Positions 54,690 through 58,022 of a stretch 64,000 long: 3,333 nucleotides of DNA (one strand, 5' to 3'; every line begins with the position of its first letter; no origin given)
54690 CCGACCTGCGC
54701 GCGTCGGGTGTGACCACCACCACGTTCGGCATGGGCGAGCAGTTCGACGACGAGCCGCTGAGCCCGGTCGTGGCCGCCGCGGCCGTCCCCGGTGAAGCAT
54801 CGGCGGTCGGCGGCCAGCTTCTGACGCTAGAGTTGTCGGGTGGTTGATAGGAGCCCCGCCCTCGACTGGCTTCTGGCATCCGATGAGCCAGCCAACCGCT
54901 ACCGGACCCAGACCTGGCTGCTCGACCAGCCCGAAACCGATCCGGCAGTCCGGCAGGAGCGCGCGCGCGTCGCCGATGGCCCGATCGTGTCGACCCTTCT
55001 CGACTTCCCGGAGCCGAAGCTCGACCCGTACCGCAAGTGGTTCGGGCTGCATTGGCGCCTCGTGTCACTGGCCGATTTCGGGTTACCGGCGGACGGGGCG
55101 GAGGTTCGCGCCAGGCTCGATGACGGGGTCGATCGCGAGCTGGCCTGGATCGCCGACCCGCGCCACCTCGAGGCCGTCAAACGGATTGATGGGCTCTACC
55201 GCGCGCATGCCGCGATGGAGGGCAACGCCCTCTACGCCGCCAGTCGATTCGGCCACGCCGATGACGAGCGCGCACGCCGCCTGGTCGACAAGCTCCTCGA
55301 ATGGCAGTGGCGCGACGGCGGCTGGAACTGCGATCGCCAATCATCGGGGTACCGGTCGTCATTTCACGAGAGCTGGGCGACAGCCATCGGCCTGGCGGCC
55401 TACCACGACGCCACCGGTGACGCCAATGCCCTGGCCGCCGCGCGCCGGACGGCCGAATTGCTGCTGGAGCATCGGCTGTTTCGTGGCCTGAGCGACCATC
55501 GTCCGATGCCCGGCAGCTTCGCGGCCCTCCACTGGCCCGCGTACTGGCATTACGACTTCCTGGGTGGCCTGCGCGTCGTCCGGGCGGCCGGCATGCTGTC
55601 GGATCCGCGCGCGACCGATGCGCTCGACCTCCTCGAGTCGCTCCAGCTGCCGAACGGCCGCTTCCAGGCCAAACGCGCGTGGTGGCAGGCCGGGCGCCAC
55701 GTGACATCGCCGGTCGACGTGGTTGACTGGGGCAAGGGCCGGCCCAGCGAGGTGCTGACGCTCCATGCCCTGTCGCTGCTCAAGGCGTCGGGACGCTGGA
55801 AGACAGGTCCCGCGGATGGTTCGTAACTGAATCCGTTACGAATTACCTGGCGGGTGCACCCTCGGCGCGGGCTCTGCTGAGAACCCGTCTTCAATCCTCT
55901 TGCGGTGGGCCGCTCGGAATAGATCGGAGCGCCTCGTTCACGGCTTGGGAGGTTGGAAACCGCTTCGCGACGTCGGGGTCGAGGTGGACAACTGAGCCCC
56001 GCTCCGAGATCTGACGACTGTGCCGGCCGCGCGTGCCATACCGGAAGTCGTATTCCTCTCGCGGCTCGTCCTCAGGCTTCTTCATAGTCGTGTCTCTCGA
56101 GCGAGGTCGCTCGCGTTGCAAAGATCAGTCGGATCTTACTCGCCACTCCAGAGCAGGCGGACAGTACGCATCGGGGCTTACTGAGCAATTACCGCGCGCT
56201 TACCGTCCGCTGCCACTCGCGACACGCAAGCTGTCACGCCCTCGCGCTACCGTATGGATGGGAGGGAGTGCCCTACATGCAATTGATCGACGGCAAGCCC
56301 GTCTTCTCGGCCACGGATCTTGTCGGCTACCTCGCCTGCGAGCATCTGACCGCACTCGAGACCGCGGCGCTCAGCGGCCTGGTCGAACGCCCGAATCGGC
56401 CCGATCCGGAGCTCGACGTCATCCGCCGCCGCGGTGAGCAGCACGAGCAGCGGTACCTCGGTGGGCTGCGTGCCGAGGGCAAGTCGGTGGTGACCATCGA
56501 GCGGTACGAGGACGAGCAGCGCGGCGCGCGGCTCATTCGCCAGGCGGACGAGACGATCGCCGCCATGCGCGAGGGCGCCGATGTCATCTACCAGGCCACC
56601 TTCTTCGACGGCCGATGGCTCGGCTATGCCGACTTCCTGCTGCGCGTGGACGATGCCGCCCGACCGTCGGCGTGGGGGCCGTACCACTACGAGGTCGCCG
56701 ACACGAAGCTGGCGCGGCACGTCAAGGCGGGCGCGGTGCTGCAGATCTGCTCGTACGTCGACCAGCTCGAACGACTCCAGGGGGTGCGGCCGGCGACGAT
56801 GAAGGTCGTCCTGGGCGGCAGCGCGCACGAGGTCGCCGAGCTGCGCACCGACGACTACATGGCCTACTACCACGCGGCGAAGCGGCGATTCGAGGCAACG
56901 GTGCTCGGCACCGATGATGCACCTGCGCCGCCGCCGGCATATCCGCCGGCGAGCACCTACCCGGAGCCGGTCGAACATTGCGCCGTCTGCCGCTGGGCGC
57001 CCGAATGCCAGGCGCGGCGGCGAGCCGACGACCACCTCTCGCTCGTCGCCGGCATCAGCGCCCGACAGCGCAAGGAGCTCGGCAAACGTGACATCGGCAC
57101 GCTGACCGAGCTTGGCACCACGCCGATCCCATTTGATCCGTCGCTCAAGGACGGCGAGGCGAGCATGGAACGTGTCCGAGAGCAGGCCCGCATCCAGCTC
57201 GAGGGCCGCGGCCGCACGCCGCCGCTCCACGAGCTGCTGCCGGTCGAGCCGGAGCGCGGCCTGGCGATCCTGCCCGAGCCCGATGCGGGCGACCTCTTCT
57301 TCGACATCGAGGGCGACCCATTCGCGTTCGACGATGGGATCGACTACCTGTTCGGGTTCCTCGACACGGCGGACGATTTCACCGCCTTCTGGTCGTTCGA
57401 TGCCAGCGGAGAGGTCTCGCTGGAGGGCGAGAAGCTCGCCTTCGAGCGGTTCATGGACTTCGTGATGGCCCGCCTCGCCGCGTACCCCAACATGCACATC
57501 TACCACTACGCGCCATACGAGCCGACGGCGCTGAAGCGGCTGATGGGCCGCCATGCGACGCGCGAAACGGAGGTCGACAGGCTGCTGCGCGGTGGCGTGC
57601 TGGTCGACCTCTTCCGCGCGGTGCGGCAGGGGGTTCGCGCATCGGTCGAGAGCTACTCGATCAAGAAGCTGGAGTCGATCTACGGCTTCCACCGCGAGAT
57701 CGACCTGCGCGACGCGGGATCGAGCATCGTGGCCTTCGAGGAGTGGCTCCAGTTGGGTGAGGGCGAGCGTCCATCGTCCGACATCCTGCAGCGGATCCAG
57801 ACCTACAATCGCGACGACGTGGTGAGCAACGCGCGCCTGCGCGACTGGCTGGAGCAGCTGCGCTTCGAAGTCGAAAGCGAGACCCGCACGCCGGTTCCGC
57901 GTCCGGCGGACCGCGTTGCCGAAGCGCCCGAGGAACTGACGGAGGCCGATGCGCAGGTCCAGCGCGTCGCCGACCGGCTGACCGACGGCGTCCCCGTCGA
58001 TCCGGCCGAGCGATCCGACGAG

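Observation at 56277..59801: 1174-aa RecB-like nuclease + RNase H-like + SF1 (DNA2-like) helicase fusion next to orphan brnA and hicAB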

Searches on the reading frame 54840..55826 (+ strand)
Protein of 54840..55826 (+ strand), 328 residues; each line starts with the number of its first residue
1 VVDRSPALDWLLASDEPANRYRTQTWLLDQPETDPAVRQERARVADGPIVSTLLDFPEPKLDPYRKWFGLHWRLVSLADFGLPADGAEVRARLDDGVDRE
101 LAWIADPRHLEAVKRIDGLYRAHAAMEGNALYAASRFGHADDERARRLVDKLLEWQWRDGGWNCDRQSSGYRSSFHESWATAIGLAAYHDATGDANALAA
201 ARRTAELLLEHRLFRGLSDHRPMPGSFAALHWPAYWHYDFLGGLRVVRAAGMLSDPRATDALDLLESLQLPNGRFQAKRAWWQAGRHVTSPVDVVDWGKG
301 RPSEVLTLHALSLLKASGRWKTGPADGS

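Call 16: search_protein_families(library=pfam, proteins=[window:54840-55826:+], max_evalue=0.01)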
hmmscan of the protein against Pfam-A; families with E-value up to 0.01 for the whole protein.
window:54840-55826:+ (328 aa): 0 families

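Call 70: search_protein_families(library=ncbifam, proteins=[window:54840-55826:+], max_evalue=0.1)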
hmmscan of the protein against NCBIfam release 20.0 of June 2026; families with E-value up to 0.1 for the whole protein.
window:54840-55826:+ (328 aa): 1 family
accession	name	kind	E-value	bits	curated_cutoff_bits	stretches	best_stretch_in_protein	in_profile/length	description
TIGR01787.1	squalene_cyclas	subfamily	0.022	13.4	322.7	1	130-237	496-610/622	squalene/oxidosqualene cyclases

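Call 82: find_homologous_proteins(query=window:54840-55826:+, max_evalue=1e-20)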
Query window:54840-55826:+ (328 aa): 2092 proteins with E <= 1e-20 among 8000 candidates; the best 120 are listed.
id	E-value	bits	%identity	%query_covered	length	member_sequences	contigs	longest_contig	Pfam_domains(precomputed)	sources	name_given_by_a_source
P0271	6.2e-221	751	100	100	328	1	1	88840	-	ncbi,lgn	-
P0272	1.1e-163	563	77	97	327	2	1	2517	-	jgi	jgi:hypothetical protein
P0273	3.6e-163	561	77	97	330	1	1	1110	-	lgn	-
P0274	8.5e-163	560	76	97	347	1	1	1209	-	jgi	jgi:hypothetical protein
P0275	8.3e-162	556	79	94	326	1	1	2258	-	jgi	jgi:hypothetical protein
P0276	9.3e-160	550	76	97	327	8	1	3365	-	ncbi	-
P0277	2.6e-159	548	77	95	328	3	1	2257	-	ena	-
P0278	1.9e-158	545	77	95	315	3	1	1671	-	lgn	-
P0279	2.6e-158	545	74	97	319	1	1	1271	-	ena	-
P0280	3.8e-158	544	76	97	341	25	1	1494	-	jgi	jgi:hypothetical protein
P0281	5.6e-158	544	77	98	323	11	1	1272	-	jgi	jgi:hypothetical protein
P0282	1.4e-157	542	74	99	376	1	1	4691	-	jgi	jgi:hypothetical protein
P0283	8.8e-157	540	73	98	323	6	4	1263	-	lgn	-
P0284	2.0e-156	539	74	97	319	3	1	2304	-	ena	-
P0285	3.0e-156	538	76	97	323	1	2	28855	-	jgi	jgi:hypothetical protein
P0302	6.7e-149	514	71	97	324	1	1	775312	-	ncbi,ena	-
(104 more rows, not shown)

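Call 83: find_encoding_contigs(protein=P0271, flank=10000, max_places=4)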
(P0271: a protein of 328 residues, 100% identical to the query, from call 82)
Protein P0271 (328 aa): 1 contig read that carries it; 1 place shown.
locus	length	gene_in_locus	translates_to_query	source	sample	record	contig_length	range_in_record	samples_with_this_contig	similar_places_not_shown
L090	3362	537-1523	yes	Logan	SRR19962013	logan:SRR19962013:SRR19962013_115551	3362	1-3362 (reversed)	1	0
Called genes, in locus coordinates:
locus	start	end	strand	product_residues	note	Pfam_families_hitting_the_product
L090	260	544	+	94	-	-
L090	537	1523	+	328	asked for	-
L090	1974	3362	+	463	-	?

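Call 84: find_encoding_contigs(protein=P0302, flank=9000, max_places=2)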
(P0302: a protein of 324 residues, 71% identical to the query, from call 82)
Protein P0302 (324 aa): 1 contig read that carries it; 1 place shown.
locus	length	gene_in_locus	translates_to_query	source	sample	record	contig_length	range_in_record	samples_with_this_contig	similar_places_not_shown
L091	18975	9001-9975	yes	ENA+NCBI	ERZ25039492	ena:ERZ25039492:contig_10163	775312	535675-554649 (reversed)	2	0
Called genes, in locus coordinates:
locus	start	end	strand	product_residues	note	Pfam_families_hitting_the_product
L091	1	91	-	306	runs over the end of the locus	PF00781:DAGK_cat, PF19279:YegS_C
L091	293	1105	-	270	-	PF00149:Metallophos (weak)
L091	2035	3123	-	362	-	PF00005:ABC_tran, PF17912:OB_MalK, PF08402:TOBE_2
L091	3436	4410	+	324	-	PF08240:ADH_N, PF00107:ADH_zinc_N, PF13602:ADH_zinc_N_2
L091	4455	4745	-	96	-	PF13602:ADH_zinc_N_2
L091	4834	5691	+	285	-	-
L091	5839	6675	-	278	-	-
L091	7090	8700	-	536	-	PF00106:adh_short, PF08659:KR, PF13561:adh_short_C2, PF00211:Guanylate_cyc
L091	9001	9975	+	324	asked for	-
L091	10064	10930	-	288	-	PF00211:Guanylate_cyc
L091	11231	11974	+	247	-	PF13384:HTH_23 (weak), PF13518:HTH_28, PF13551:HTH_29, PF13565:HTH_32, PF00665:rve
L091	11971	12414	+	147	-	PF13683:rve_3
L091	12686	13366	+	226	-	-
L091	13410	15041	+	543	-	PF00561:Abhydrolase_1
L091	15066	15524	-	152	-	-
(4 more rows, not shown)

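Call 86: find_encoding_contigs(protein=P0285, flank=9000, max_places=2)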
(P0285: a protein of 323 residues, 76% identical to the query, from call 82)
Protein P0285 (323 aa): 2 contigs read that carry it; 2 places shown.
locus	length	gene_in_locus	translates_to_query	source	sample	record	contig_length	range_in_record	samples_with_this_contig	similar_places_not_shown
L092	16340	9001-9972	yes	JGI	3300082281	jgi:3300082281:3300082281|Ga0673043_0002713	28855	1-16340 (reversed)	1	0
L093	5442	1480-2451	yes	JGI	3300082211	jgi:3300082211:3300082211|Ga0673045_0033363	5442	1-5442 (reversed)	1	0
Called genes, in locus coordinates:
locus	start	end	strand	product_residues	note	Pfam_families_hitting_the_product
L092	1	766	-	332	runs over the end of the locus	PF01156:IU_nuc_hydro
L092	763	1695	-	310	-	PF02653:BPD_transp_2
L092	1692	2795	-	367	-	PF02653:BPD_transp_2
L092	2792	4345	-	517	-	PF00005:ABC_tran, PF13304:AAA_21 (faint), PF00005:ABC_tran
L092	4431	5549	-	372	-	PF02608:Bmp, PF13407:Peripla_BP_4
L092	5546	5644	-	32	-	-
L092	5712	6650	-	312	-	PF00294:PfkB, PF08543:Phos_pyr_kin (faint)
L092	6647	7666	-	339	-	PF00356:LacI, PF00532:Peripla_BP_1, PF13407:Peripla_BP_4, PF13377:Peripla_BP_3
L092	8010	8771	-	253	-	-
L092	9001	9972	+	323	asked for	-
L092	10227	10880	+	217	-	PF13560:HTH_31, PF01381:HTH_3 (weak)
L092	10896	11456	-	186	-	PF12724:Flavodoxin_5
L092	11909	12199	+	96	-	-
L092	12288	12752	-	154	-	PF10027:DUF2269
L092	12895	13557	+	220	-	PF08241:Methyltransf_11 (weak), PF08242:Methyltransf_12 (weak), PF13649:Methyltransf_25 (weak)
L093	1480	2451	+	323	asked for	-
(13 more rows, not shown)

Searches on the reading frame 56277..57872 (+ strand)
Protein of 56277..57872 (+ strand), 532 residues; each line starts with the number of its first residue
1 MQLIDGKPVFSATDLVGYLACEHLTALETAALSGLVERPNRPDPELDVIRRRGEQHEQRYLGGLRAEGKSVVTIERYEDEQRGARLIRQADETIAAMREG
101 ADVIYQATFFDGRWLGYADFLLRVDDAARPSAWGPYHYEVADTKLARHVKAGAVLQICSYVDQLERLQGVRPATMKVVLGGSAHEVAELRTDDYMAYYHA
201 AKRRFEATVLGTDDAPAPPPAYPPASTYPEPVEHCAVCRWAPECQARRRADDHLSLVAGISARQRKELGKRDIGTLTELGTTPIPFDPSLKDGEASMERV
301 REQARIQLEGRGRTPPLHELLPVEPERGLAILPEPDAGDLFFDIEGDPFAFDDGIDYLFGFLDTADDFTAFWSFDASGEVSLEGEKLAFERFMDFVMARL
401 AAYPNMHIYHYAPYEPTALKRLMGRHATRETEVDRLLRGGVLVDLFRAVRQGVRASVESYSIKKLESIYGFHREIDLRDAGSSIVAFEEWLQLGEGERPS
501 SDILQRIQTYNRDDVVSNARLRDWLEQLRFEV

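Call 66: search_solved_structures(query=A3, max_evalue=10, show_alignments=3)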
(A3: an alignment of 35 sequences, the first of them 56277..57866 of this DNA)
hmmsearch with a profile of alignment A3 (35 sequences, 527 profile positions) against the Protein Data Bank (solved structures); distinct sequences matched with E-value up to 10: 3.
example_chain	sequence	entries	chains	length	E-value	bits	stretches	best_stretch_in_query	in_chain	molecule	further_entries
6ib8_C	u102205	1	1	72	1.5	10.7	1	231-281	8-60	Transcription termination/antitermination protein NusA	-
1wcn_A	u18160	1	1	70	1.6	10.6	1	231-281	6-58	TRANSCRIPTION ELONGATION PROTEIN NUSA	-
2jzb_B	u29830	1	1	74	1.8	10.4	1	231-281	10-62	Transcription elongation protein nusA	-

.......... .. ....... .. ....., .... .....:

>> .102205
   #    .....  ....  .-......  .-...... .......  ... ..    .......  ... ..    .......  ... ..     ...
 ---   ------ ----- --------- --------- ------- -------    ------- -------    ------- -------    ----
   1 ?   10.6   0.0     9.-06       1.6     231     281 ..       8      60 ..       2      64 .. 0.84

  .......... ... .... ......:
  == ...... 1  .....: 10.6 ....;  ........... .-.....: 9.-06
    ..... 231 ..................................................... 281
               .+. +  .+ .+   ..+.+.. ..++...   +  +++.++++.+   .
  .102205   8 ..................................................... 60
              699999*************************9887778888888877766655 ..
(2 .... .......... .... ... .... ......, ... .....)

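Call 74: predict_structure(alignment_id=A4)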
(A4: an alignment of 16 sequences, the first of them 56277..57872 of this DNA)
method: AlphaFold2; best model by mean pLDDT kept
length: 532 residues; sequences in the alignment: 16
mean_pLDDT: 90.1   pTM: 0.81
mean pLDDT of the five models: 90.1, 88.9, 88.2, 86.6, 85.8
residues with pLDDT >= 90: 360; 70-90: 149; 50-70: 15; < 50: 8
segments of 3 or more residues with pLDDT < 50: 215-222
pLDDT, mean of each block of 10 residues (from residue 1): 88 92 89 86 73 87 94 86 89 97 97 94 94 95 88 94 96 94 86 96 89 49 66 88 91 95 92 94 87 88 97 92 89 95 90 89 92 92 96 97 97 87 93 93 95 95 94 91 87 78 95 97 94 85
secondary structure, 60 per line:
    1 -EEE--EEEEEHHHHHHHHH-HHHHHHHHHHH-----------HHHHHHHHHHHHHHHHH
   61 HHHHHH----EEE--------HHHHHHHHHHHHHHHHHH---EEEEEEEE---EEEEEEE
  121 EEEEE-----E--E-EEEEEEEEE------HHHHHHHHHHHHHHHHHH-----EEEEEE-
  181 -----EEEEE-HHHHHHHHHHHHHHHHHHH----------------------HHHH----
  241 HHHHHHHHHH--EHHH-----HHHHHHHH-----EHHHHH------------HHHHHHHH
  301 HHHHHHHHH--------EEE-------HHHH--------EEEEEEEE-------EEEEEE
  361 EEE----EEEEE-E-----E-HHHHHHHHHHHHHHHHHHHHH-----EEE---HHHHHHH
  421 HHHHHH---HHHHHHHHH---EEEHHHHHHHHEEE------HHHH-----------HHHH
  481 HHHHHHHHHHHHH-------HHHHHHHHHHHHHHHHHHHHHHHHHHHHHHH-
elements in order: E2-4 E7-11 H12-20 H22-32 H44-66 E71-73 H82-99 E103-110 E114-125 E136-144 H151-168 E174-179 E186-190 H192-210 H233-236 H241-250 H262-269 H276-280 H293-309 E318-320 H328-331 E340-347 E355-363 E368-372 H382-402 E408-410 H414-426 H430-438 E442-444 H445-452 E453-455 H462-465 H477-493 H501-531

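Call 77: fold_search(model_id=the predicted structure, library=pdb)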
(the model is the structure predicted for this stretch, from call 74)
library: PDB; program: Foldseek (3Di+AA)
matches with E <= 10: 359; with E <= 0.001: 4
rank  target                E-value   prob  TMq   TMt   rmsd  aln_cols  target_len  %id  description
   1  8d3l_I                2.6e-04  1.00  0.27  0.58   8.2       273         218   12  Type I-C Cas4-Cas1-Cas2 complex bound to a PAM/PAM prespacer (released 2022-11-02)
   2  5eaw_A                4.4e-04  0.97  0.23  0.13  24.5       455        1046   12  Crystal structure of Dna2 nuclease-helicase (released 2015-11-18)
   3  5ean_A                8.1e-04  0.96  0.22  0.12  24.9       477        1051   11  Crystal structure of Dna2 in complex with a 5' overhang DNA (released 2015-11-18)
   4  8d3l_J                9.1e-04  1.00  0.28  0.59   8.2       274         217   11  Type I-C Cas4-Cas1-Cas2 complex bound to a PAM/PAM prespacer (released 2022-11-02)
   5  4r5q                  1.0e-03  0.99  0.17  0.38  16.8       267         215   15  Crystal structure and nuclease activity of the CRISPR-associated Cas4 protein Pcal_0546 from Pyrobaculum calidifontis co (released 2014-09-17)
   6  8d3q_J                3.4e-03  1.00  0.22  0.54  12.2       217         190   11  Type I-C Cas4-Cas1-Cas2 complex bound to a PAM/NoPAM prespacer (released 2022-11-02)
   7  5mdn_A                3.6e-02  1.00  0.25  0.18   4.1       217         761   16  Structure of the family B DNA polymerase from the hyperthermophilic archaeon Pyrobaculum calidifontis (released 2016-12-14)
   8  7r0t                  1.0e-01  0.80  0.19  0.33  17.9       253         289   11  Crystal structure of exonuclease ExnV1 (released 2022-11-02)
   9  2xri                  1.7e-01  0.35  0.16  0.32  11.1       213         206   10  Crystal structure of human ERI1 exoribonuclease 3 (released 2010-09-29)
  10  9iac_B                2.1e-01  0.44  0.13  0.22  12.1       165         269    7  Structure of the Argonaute-associated Cas4 family protein 1 (ACE1) from Microcystis aeruginosa (MaACE1) (released 2025-04-23)
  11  9iac_A                2.2e-01  0.30  0.20  0.32  12.2       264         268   10  Structure of the Argonaute-associated Cas4 family protein 1 (ACE1) from Microcystis aeruginosa (MaACE1) (released 2025-04-23)
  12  6s16_B                2.3e-01  0.41  0.15  0.37  10.7       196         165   10  T. thermophilus RuvC in complex with Holliday junction substrate (released 2019-09-25)
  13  2p1j_B                2.6e-01  0.25  0.14  0.34  12.4       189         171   15  Crystal structure of a polC-type DNA polymerase III exonuclease domain from Thermotoga maritima (released 2007-03-20)
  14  9qv9_A                3.4e-01  0.51  0.17  0.15  10.5       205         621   11  apPol-DNA-nucleotide complex (ternary 3) (released 2025-10-29)
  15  3gv5_B                4.7e-01  0.60  0.10  0.13   6.4        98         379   18  Human DNA polymerase iota in complex with T template DNA and incoming ddADP (released 2009-06-02)
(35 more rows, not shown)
